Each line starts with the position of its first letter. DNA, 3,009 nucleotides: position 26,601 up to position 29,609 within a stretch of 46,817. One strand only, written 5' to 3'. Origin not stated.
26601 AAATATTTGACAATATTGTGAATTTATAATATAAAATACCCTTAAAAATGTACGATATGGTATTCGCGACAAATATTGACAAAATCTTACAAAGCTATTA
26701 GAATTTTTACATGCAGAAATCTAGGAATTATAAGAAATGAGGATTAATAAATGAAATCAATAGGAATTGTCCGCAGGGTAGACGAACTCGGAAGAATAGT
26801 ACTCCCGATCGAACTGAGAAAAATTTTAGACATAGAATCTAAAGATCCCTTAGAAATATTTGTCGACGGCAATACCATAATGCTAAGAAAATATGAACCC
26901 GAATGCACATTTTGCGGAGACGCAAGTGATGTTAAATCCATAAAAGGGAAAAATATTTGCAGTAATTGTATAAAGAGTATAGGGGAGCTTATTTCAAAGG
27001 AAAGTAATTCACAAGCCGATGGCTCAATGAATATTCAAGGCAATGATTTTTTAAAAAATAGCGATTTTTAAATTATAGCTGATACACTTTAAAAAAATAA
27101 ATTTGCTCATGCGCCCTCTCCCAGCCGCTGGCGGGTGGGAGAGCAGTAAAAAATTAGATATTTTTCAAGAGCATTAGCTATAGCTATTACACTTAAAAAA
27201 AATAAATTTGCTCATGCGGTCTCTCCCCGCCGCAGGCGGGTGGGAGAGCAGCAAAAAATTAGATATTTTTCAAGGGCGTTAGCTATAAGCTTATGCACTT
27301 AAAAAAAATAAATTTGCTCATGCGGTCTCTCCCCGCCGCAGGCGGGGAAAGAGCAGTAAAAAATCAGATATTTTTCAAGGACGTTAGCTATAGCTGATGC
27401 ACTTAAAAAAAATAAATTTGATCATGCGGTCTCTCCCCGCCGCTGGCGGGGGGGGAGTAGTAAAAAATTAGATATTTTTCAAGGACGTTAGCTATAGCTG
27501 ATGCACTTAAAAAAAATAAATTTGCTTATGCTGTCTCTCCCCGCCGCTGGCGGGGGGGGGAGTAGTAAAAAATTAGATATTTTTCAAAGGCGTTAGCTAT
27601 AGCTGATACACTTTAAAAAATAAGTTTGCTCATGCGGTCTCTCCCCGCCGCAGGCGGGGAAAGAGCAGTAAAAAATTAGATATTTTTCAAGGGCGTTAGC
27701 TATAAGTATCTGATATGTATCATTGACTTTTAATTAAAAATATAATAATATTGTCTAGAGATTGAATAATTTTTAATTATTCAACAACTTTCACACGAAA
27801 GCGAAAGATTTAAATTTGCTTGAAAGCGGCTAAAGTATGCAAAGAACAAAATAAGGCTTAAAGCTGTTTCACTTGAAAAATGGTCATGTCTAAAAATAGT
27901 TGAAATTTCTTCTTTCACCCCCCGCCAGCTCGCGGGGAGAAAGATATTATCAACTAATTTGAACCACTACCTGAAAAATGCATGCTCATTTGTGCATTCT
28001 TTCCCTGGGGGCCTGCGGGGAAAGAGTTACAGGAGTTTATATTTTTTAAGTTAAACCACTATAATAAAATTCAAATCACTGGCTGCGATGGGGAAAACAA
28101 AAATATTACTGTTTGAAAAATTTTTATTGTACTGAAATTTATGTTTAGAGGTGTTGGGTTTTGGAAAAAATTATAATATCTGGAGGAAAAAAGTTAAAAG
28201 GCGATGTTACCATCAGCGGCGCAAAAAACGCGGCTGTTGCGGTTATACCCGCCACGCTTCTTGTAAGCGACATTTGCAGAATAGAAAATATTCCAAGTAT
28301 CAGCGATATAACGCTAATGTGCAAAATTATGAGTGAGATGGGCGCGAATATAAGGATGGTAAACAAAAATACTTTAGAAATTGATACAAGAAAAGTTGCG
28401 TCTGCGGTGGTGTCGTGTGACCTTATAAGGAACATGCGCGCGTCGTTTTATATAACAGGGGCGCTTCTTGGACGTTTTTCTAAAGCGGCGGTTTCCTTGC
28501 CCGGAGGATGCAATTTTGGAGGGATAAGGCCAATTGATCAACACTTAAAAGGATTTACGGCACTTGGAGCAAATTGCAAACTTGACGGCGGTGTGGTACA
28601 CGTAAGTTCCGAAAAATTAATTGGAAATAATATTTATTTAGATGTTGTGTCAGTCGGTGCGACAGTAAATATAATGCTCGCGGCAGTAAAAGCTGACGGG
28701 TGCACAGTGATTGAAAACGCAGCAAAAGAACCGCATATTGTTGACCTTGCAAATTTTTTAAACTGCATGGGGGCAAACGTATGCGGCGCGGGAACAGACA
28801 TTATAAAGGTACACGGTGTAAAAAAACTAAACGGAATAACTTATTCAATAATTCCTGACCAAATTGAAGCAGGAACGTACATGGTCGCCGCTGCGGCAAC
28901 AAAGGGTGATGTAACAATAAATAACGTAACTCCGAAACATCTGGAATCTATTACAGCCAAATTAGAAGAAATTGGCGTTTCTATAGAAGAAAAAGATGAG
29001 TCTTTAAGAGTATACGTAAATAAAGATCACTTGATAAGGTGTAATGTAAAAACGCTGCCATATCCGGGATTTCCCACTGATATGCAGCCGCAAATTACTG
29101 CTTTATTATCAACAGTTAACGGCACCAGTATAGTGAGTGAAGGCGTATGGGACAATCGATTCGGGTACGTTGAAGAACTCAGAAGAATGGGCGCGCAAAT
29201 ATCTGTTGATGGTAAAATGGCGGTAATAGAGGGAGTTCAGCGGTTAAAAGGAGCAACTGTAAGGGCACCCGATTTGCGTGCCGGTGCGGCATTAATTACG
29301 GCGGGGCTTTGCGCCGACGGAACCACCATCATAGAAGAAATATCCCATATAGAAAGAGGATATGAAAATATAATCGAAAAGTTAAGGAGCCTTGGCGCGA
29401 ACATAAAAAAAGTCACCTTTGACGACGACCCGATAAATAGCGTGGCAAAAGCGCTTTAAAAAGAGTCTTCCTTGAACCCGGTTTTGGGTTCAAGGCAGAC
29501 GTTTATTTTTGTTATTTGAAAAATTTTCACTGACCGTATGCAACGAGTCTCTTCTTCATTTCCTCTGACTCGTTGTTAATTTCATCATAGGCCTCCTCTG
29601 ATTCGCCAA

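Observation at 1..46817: Intergenic DNA is saturated by six or more families of hairpin-cored miniature elements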

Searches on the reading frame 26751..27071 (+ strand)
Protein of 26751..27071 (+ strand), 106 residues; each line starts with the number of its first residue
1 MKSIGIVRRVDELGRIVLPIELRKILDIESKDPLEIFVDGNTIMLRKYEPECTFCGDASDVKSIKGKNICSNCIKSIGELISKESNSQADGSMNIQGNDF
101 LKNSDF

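Call 10: search_protein_families(library=pfam, proteins=[window:26751-27071:+])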
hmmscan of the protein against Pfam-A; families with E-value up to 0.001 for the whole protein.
window:26751-27071:+ (106 aa): 1 family
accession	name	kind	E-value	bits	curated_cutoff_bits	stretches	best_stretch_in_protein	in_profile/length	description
PF04014.23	MazE_antitoxin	-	2.2e-11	44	24.7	1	7-51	1-46/48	Antidote-toxin recognition MazE, bacterial antitoxin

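Call 57: search_protein_families(library=ncbifam, proteins=[window:26751-27071:+], max_evalue=0.01)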
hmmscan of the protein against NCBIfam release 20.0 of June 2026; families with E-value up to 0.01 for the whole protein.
window:26751-27071:+ (106 aa): 3 families
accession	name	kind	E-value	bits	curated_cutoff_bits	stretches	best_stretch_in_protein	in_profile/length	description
TIGR02851.1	spore_V_T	equivalog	1.7e-14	54.1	235.9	1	2-52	1-52/180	stage V sporulation protein T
TIGR01439.1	lp_hng_hel_AbrB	domain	5.9e-07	29.1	28.3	1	8-48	2-43/44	transcriptional regulator, AbrB family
NF040962.1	near_HgcAB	equivalog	0.0055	16.5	70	1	8-35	8-35/70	HgcAB-associated protein HgcC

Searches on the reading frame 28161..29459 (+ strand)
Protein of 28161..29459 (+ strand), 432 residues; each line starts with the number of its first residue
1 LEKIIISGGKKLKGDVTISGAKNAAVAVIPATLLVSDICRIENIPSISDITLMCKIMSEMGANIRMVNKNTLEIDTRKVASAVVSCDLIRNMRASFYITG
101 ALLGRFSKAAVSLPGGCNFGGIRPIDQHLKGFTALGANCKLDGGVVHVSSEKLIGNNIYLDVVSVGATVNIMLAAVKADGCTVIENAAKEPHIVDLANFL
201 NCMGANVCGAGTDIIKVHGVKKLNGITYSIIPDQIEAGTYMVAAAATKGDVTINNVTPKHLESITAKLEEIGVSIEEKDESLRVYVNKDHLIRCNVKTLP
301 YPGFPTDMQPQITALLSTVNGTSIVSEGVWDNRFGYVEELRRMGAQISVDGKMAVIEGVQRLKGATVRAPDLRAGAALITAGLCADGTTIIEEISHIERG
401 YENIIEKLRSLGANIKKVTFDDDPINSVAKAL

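Call 8: search_protein_families(library=ncbifam, proteins=[window:28161-29459:+])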
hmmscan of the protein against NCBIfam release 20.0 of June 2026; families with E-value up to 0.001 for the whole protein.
window:28161-29459:+ (432 aa): 5 families
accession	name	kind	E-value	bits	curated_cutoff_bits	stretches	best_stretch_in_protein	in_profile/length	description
NF009470.0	PRK12830.1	equivalog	1.9e-181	603.3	552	1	1-418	1-415/417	UDP-N-acetylglucosamine 1-carboxyvinyltransferase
NF006873.0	PRK09369.1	subfamily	6.6e-167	555.4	297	1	1-418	1-417/419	UDP-N-acetylglucosamine 1-carboxyvinyltransferase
TIGR01072.1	murA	equivalog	2.9e-166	553.3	392.7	1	1-417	1-416/416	UDP-N-acetylglucosamine 1-carboxyvinyltransferase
TIGR01356.1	aroA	equivalog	8.7e-21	74.2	287.25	1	14-413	1-414/415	3-phosphoshikimate 1-carboxyvinyltransferase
NF011381.1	PRK14806.1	equivalog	5.7e-11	41.4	902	1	5-257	305-559/733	bifunctional prephenate dehydrogenase/3-phosphoshikimate 1-carboxyvinyltransferase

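Call 75: find_homologous_proteins(query=window:28161-29459:+, max_evalue=1e-150)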
Query window:28161-29459:+ (432 aa): 7627 proteins with E <= 1e-150 among 8000 candidates; the best 120 are listed.
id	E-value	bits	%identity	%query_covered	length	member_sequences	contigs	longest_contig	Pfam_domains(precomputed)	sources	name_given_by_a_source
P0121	1.4e-278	941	100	100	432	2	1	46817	PF00275.26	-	-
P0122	2.8e-247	838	88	100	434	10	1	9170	PF00275.26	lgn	-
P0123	8.9e-220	748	88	88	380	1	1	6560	PF00275.26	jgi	jgi:UDP-N-acetylglucosamine 1-carboxyvinyltransferase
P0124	3.1e-206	703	74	100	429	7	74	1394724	PF00275.26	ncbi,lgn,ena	-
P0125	1.6e-203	694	73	100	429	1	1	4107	PF00275.26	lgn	-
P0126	8.5e-202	688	73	98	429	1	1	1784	PF00275.26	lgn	-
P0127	2.5e-201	687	73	98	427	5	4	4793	PF00275.26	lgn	-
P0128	2.7e-201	687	74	98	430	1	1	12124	PF00275.26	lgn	-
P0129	4.4e-201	686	74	100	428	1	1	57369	PF00275.26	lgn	-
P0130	7.9e-199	679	74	97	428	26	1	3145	PF00275.26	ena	-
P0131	9.9e-199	678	73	98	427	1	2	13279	PF00275.26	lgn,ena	-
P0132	2.2e-198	677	72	100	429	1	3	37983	PF00275.26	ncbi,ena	-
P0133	2.6e-198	677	72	100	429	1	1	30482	PF00275.26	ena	-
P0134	3.4e-197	673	72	97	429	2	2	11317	PF00275.26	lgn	-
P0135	5.7e-197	672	73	98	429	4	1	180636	PF00275.26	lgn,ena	-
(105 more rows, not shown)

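Call 76: find_encoding_contigs(protein=P0122, flank=10000, max_places=3)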
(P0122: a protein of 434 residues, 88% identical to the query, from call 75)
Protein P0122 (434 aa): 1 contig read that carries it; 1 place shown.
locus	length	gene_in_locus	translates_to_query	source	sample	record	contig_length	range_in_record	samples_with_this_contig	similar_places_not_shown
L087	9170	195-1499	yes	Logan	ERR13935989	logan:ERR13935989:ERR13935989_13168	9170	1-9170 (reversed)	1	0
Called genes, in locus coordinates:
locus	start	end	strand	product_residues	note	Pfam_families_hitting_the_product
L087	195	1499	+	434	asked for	PF00275:EPSP_synthase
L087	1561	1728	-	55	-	PF07561:DUF1540 (weak)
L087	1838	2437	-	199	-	-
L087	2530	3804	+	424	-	PF05496:RuvB_N, PF00158:Sigma54_activat (faint), PF13173:AAA_14 (weak), PF14532:Sigma54_activ_2 (weak), PF00004:AAA, PF07728:AAA_5 (weak), PF16193:AAA_assoc_2, PF12002:MgsA_C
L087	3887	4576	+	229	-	PF04542:Sigma70_r2, PF04545:Sigma70_r4, PF01381:HTH_3 (weak)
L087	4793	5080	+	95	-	PF00933:Glyco_hydro_3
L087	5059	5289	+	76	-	PF00933:Glyco_hydro_3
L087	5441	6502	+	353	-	PF00933:Glyco_hydro_3, PF25509:DUF7916 (weak)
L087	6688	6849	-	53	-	PF10686:YAcAr (weak)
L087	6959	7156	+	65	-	-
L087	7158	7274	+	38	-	-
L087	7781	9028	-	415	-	PF06925:MGDG_synth, PF00534:Glycos_transf_1 (faint), PF04101:Glyco_tran_28_C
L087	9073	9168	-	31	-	?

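Call 77: find_encoding_contigs(protein=P0123, flank=10000, max_places=2)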
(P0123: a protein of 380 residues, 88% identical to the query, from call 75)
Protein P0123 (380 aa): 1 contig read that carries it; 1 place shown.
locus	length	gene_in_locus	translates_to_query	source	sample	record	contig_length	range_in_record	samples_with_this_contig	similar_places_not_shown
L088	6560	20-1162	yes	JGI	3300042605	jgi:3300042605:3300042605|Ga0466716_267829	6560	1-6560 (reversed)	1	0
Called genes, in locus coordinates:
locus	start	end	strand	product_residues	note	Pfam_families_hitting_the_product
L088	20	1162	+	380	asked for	PF00275:EPSP_synthase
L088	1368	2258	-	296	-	-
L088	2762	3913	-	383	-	PF02618:YceG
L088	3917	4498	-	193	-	PF01812:5-FTHF_cyc-lig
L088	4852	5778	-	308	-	PF02779:Transket_pyr, PF02780:Transketolase_C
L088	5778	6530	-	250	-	PF00456:Transketolase_N, PF00676:E1_dh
